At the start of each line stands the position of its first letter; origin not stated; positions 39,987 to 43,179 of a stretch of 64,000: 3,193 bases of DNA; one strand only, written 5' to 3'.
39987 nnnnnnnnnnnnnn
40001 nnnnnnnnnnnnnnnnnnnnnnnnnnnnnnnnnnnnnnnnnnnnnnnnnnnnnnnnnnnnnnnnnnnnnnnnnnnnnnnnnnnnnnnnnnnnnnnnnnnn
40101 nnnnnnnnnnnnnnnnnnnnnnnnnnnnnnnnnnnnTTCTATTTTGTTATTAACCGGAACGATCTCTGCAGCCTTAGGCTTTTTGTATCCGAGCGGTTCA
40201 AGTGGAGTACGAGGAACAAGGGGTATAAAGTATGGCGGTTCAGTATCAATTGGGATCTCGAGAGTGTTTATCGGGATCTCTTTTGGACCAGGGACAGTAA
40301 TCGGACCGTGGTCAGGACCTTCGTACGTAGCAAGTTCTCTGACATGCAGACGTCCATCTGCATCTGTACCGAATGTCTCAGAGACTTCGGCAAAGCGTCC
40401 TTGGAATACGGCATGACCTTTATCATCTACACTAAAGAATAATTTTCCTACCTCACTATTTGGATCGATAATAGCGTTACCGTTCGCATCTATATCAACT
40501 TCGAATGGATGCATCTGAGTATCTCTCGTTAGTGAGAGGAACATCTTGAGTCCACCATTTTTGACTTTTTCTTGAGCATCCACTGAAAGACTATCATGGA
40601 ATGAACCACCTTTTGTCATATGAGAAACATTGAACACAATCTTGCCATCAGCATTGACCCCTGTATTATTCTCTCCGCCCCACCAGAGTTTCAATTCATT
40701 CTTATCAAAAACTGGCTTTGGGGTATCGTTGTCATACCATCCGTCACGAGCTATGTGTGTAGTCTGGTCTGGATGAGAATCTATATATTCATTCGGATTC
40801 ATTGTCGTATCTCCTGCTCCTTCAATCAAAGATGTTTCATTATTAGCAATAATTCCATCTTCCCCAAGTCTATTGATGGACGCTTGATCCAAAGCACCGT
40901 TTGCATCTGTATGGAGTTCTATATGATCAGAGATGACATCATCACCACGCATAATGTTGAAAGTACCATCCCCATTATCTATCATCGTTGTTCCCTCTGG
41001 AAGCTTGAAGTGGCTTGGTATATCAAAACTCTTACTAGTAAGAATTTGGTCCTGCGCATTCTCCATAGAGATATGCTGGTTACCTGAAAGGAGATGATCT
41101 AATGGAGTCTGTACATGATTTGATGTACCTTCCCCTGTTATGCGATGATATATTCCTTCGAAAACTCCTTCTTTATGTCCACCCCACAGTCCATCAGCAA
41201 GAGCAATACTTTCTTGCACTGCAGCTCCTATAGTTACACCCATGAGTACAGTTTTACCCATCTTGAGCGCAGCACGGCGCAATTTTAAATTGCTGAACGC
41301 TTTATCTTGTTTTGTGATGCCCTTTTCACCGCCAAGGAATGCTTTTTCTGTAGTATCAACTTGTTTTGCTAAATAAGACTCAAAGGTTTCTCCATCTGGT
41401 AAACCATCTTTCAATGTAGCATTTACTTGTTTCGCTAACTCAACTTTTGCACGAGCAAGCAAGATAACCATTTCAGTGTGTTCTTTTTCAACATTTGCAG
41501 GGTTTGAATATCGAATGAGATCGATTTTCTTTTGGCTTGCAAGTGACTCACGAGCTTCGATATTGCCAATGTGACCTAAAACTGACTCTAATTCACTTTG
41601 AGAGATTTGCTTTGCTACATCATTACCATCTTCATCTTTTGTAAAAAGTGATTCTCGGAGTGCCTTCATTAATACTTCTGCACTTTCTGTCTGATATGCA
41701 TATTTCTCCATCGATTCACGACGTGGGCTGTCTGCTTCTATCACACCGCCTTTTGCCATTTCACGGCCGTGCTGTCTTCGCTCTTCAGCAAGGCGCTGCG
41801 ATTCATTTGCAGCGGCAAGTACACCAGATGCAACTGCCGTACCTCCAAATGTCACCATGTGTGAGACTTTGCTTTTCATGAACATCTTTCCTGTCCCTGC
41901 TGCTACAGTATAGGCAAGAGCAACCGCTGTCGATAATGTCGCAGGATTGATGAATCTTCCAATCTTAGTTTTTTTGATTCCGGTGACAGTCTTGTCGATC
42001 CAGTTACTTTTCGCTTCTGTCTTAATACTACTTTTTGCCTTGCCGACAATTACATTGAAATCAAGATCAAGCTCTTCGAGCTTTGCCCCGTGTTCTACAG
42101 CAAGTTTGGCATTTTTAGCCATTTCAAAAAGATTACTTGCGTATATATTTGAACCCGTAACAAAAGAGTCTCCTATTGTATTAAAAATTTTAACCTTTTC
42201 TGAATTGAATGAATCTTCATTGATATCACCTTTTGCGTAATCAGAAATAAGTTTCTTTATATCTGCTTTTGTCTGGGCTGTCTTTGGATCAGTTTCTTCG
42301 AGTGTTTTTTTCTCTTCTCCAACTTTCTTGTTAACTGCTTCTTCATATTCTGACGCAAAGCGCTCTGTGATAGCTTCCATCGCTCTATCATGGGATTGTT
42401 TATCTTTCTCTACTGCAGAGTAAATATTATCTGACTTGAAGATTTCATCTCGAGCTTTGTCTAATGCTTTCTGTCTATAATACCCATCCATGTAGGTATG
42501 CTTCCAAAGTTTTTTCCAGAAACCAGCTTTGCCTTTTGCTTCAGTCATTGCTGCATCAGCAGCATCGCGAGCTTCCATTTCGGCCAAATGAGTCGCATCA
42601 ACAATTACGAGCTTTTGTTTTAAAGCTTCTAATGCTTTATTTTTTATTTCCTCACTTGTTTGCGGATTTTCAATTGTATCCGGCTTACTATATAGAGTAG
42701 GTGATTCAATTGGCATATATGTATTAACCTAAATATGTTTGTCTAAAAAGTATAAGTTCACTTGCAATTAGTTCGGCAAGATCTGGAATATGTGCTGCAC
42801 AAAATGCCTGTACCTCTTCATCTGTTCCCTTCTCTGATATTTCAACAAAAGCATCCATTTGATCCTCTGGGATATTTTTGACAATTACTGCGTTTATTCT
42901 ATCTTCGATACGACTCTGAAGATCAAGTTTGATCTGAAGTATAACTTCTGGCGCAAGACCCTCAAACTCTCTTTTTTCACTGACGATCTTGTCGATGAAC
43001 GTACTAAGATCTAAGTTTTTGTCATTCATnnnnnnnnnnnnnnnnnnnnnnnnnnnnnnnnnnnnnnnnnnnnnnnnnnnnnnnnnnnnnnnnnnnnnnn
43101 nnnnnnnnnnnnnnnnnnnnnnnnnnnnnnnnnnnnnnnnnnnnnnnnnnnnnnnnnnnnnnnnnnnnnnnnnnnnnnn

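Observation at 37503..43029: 1737-aa membrane protein fusing a GT-A glycosyltransferase-like domain to a eukaryotic-like protein kinase domain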

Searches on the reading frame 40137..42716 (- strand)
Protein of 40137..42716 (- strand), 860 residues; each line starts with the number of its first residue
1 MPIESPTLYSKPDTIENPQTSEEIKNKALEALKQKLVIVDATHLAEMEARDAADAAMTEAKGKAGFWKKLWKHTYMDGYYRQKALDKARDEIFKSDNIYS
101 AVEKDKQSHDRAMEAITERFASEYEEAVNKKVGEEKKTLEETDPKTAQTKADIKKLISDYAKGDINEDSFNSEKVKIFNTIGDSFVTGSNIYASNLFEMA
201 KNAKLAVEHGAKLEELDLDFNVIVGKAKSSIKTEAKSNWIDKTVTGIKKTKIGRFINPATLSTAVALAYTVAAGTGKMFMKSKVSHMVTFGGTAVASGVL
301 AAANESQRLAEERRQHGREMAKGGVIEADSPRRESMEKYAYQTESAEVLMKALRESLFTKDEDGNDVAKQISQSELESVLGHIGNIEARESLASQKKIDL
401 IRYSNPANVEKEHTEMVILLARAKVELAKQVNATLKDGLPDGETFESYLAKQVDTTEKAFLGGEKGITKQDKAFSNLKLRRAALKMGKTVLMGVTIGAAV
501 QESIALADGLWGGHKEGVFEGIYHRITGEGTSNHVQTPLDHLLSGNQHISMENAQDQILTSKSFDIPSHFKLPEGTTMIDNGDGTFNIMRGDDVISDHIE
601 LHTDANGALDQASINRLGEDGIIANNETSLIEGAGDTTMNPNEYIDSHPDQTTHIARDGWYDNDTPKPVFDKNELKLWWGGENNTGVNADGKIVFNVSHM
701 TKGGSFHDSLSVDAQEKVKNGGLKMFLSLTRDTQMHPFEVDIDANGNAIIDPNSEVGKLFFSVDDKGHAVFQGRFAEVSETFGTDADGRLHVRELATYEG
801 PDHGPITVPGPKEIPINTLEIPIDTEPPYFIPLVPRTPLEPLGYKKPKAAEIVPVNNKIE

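Call 54: predict_structure(alignment_id=A2)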
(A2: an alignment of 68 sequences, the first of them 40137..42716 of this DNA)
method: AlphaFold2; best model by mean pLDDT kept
length: 860 residues; sequences in the alignment: 68
mean_pLDDT: 82.6   pTM: 0.61
mean pLDDT of the five models: 82.6, 81.6, 81.2, 80.5, 79.5
residues with pLDDT >= 90: 318; 70-90: 416; 50-70: 87; < 50: 39
segments of 3 or more residues with pLDDT < 50: 1-17, 235-241, 848-860
pLDDT, mean of each block of 10 residues (from residue 1): 32 46 87 91 91 86 82 80 89 89 84 93 89 89 88 94 92 89 78 93 91 85 92 59 57 63 67 54 60 74 83 90 86 89 95 94 88 92 95 91 92 95 94 87 91 94 89 91 85 81 78 75 73 78 80 86 86 90 88 85 88 89 83 74 89 90 63 70 89 89 74 86 92 93 92 91 90 93 89 90 80 84 80 72 57 34
secondary structure, 60 per line:
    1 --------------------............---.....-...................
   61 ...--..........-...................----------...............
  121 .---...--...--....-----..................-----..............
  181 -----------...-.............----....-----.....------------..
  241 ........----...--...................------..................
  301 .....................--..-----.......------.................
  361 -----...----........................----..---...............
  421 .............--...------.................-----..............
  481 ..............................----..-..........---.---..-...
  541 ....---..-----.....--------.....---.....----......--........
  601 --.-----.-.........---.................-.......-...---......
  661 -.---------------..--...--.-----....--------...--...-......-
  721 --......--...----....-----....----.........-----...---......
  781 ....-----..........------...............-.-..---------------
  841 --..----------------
elements in order (helices of 4 or more, strands of 3 or more residues): H21-32 E36-40 H42-63 H66-75 H77-95 H106-121 E135-138 H144-161 H167-180 E192-194 H196-208 H213-216 E222-226 H239-248 H258-276 H283-321 H331-337 H346-357 E358-360 E366-368 H373-396 H406-433 H445-461 H467-510 H518-527 H538-544 E555-559 E568-572 E576-580 E585-590 E593-600 H611-619 E623-639 H641-647 E655-660 E693-696 E705-707 E710-712 H714-719 E723-728 E738-741 E747-750 H755-760 E761-763 E769-771 E775-784 E790-799 E806-820

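Call 57: find_related_loci(query=A2, collection=genome_contigs, flank=8000)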
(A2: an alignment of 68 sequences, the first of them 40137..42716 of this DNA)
Query A2 (860 aa) in genome_contigs; peptide patterns used: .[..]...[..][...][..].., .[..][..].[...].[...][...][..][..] (x = any residue, [..] = any of these).
174 stretches matched a pattern; 37 encode a relative of the query (tblastn E <= 1e-3); 37 distinct loci.
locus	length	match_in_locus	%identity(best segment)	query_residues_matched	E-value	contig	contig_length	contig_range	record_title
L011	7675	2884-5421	68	1-847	0e+0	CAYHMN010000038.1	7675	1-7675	MAG TPA_asm: uncultured Candidatus Saccharibacteria bacterium isolate ERP119705_co13_453 genome assembly, contig: NODE_1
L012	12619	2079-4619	61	23-860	0e+0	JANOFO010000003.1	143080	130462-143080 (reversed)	MAG: Candidatus Paceibacterota bacterium isolate SOY_64_metabat_47 SOY_64_k141_9944, whole genome shotgun sequence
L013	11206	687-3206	60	9-847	0e+0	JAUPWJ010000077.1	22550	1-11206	MAG: Patescibacteria group bacterium isolate erpe_2018_sw_45hr_WHONDRS-SW48-000100_B_bin.30 scaffold_1493106, whole geno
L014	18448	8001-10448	50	19-848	0e+0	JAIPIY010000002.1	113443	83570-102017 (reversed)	MAG: Candidatus Paceibacterota bacterium isolate Tobar13m-G46 Tobar13m-C230, whole genome shotgun sequence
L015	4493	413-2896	46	19-846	0e+0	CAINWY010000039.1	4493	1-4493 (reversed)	uncultured bacterium isolate Umea_bin-03904 genome assembly, contig: bin-03904:039/125, whole genome shotgun sequence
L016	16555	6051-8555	44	19-850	0e+0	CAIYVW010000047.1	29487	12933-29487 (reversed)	uncultured bacterium isolate AlinenLipids_bin-9791 genome assembly, contig: bin-9791:47/52, whole genome shotgun sequenc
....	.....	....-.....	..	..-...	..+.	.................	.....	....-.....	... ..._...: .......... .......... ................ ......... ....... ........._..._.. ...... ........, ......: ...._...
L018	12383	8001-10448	44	35-842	0e+0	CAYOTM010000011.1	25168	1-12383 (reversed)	MAG TPA_asm: uncultured Gammaproteobacteria bacterium isolate SRP192927_co6_793 genome assembly, contig: NODE_3931_lengt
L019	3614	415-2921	45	19-846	0e+0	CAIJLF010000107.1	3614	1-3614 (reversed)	uncultured bacterium isolate Kiruna_bin-11652 genome assembly, contig: bin-11652:107/157, whole genome shotgun sequence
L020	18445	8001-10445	40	33-841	3e-177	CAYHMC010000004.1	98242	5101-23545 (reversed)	MAG TPA_asm: uncultured Candidatus Saccharibacteria bacterium isolate ERP119705_co13_620 genome assembly, contig: NODE_2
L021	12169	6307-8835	47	12-850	0e+0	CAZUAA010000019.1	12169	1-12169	MAG TPA_asm: uncultured Candidatus Saccharibacteria bacterium isolate SRP285395_co2_291 genome assembly, contig: NODE_81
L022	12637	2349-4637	50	13-851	9e-144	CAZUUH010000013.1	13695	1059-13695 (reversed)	MAG TPA_asm: uncultured Candidatus Saccharibacteria bacterium isolate SRP192927_co3_445 genome assembly, contig: NODE_10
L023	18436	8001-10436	37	46-840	3e-143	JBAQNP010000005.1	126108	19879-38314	MAG: Candidatus Moraniibacteriota bacterium isolate MFD12002_ilm_asm_bin49 k127_35467, whole genome shotgun sequence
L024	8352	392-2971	34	7-858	4e-142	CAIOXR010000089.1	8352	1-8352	uncultured bacterium isolate AM-2014-D8_bin-0749 genome assembly, contig: bin-0749:089/110, whole genome shotgun sequenc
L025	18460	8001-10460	35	33-842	3e-134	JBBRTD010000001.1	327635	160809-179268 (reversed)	MAG: Candidatus Paceibacteria bacterium isolate La2_metabat2.186 La2_metabat2.186_K_2668458L327635_cov_18.3548, whole ge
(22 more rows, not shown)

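Call 74: fold_search(model_id=the predicted structure, library=viral)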
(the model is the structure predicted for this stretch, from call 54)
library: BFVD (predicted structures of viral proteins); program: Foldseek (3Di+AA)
matches with E <= 10: 226; with E <= 0.001: 0
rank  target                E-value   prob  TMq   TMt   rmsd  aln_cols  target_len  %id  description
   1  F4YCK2                2.5e-02  0.14  0.07  0.06  56.7       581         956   12  (no name in the UniProt tables at hand)
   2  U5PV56                2.4e-01  0.04  0.06  0.09  28.4       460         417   13  Uncharacterized protein [Cyanophage PP]
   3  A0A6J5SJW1            3.3e-01  0.06  0.07  0.07  41.2       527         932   11  Uncharacterized protein [uncultured Caudovirales phage]
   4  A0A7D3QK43            4.4e-01  0.04  0.07  0.07  29.7       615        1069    9  (no name in the UniProt tables at hand)
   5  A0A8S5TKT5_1          5.5e-01  0.03  0.06  0.05  28.6       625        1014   11  Helicase [Podoviridae sp. ctz6O13]
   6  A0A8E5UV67            7.0e-01  0.04  0.06  0.07  30.9       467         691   11  (no name in the UniProt tables at hand)
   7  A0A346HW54            8.0e-01  0.04  0.08  0.07  43.9       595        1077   11  (no name in the UniProt tables at hand)
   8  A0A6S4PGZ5            8.8e-01  0.03  0.08  0.10  49.5       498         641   14  T10G3.5 [uncultured phage_MedDCM-OCT-S39-C11]
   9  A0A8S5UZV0            1.0e+00  0.02  0.06  0.05  35.9       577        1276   11  Minor tail protein [Siphoviridae sp. ctBeL15]
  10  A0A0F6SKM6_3          1.1e+00  0.02  0.08  0.07  41.4       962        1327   10  ORF1a [Duck coronavirus DK/GD/27/2014]
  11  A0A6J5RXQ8            1.1e+00  0.07  0.07  0.05  29.1       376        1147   11  Uncharacterized protein [uncultured Caudovirales phage]
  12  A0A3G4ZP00            1.1e+00  0.05  0.06  0.11  22.8       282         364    8  CDP-alcohol phosphatidyltransferase [Terrestrivirus sp.]
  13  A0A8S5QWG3            1.1e+00  0.04  0.06  0.13  27.6       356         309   11  Minor capsid protein [Siphoviridae sp. ctr592]
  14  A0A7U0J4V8            1.2e+00  0.02  0.07  0.05  33.6       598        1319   14  (no name in the UniProt tables at hand)
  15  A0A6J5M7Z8            1.2e+00  0.03  0.06  0.07  34.5       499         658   14  EF-hand domain-containing protein [uncultured Caudovirales phage]
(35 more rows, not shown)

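Call 88: search_protein_representatives(alignment_id=A5)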
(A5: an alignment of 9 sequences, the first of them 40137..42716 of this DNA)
Query: 9 sequences, 838 profile positions. Proteins with E-value up to 0.001 (for the whole library): 1299; up to 1e-10: 1160; up to 1e-30: 863. The best 150 are listed.
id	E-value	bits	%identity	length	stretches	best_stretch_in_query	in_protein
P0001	0.0e+00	1274.7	-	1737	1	6-837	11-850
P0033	0.0e+00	1265.0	-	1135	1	10-836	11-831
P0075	0.0e+00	1196.5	-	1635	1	9-836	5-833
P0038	0.0e+00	1192.5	-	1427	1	17-836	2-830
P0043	0.0e+00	1140.8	-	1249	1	11-834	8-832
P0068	0.0e+00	1137.2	-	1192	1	2-833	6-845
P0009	0.0e+00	1130.7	-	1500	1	19-830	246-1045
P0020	0.0e+00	1119.4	-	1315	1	9-831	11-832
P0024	0.0e+00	1114.7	-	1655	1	10-837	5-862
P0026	0.0e+00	1114.6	-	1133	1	7-831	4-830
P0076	0.0e+00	1104.0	-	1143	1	6-834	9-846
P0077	0.0e+00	1097.8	-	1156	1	5-834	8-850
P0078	0.0e+00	1077.7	-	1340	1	10-834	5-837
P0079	0.0e+00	1074.8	-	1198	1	9-833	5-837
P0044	0.0e+00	1068.1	-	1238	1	14-834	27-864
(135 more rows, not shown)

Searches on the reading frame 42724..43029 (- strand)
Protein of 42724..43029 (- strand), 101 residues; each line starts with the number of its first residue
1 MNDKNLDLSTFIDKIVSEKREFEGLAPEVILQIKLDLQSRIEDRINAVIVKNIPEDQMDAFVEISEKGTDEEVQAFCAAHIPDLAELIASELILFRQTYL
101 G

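Call 5: search_protein_families(library=pfam, proteins=[window:42724-43029:-], max_evalue=1)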
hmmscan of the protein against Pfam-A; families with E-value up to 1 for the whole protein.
window:42724-43029:- (101 aa): 2 families
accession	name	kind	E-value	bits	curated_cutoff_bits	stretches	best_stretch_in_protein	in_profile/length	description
PF18908.5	DUF5663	-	1.2e-06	29.4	23.7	1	20-95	5-80/84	Protein of unknown function (DUF5663)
PF04984.19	Phage_sheath_1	-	0.084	13.1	31.4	1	5-80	5-74/168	Phage tail sheath protein subtilisin-like domain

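Call 6: search_protein_families(library=ncbifam, proteins=[window:42724-43029:-], max_evalue=1)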
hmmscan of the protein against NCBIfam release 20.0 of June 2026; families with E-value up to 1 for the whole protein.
window:42724-43029:- (101 aa): 0 families

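Call 56: list_cluster_members(proteins=[P0001, P0002, P0070, window:42724-43029:-])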
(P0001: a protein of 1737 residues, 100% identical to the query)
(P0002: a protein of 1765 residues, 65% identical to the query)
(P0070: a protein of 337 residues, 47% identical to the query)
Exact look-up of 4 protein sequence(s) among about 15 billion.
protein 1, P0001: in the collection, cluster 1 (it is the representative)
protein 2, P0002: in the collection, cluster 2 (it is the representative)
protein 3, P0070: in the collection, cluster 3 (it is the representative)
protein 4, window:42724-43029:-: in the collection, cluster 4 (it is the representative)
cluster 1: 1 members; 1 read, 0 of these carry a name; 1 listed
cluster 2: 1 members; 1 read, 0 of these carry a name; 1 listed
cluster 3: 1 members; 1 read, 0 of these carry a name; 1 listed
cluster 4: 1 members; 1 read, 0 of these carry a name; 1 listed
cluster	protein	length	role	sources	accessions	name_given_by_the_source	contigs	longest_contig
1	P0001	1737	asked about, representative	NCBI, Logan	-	-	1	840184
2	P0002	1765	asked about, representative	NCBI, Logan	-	-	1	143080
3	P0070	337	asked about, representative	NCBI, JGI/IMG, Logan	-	-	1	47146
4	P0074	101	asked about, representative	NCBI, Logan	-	-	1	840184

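Call 69: search_solved_structures(query=A4, max_evalue=10, show_alignments=0)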
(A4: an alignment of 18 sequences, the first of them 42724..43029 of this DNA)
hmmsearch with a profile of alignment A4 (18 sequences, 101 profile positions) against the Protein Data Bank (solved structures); distinct sequences matched with E-value up to 10: 43.
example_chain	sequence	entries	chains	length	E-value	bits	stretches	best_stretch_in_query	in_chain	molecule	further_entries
7y18_C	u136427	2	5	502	0.15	15.6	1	34-84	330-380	Protein LAS1 | LAS1 isoform 1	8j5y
4k12_B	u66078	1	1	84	0.2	15.2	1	42-88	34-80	Choline binding protein A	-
2m6u_A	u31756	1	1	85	0.21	15.2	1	42-88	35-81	Choline binding protein A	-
1t11_A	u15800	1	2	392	0.23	15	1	9-67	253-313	Trigger factor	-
9vye_A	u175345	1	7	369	0.24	15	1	19-64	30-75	Major capsid protein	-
1w26_A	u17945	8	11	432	0.37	14.4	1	10-54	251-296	TRIGGER FACTOR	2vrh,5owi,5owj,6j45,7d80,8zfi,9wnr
2mlx_A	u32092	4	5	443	0.39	14.3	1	10-54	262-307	Trigger factor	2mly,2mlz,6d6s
2c07_A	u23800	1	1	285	0.63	13.6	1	32-63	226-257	3-OXOACYL-(ACYL-CARRIER PROTEIN) REDUCTASE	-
7d2w_A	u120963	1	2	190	0.72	13.4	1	47-97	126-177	PRESAN domain-containing protein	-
4dhx_B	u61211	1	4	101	0.73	13.4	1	30-82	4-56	Enhancer of yellow 2 transcription factor homolog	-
3ieg_A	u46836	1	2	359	0.98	13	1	30-78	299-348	DnaJ homolog subfamily C member 3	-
3hpo_A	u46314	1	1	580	1.4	12.5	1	5-57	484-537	DNA polymerase I, large fragment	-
3tan_A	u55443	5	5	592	1.5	12.4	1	5-57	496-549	DNA polymerase I | DNA polymerase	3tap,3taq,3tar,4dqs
6p5c_A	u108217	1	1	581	1.5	12.4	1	5-57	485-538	DNA polymerase I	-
4dqi_A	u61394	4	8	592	1.5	12.4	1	5-57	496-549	DNA polymerase I | DNA polymerase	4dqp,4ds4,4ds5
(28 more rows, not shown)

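Call 75: search_protein_families(library=padloc, proteins=[window:42724-43029:-], max_evalue=0.01)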
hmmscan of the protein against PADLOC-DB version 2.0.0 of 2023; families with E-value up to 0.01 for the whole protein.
window:42724-43029:- (101 aa): 0 families
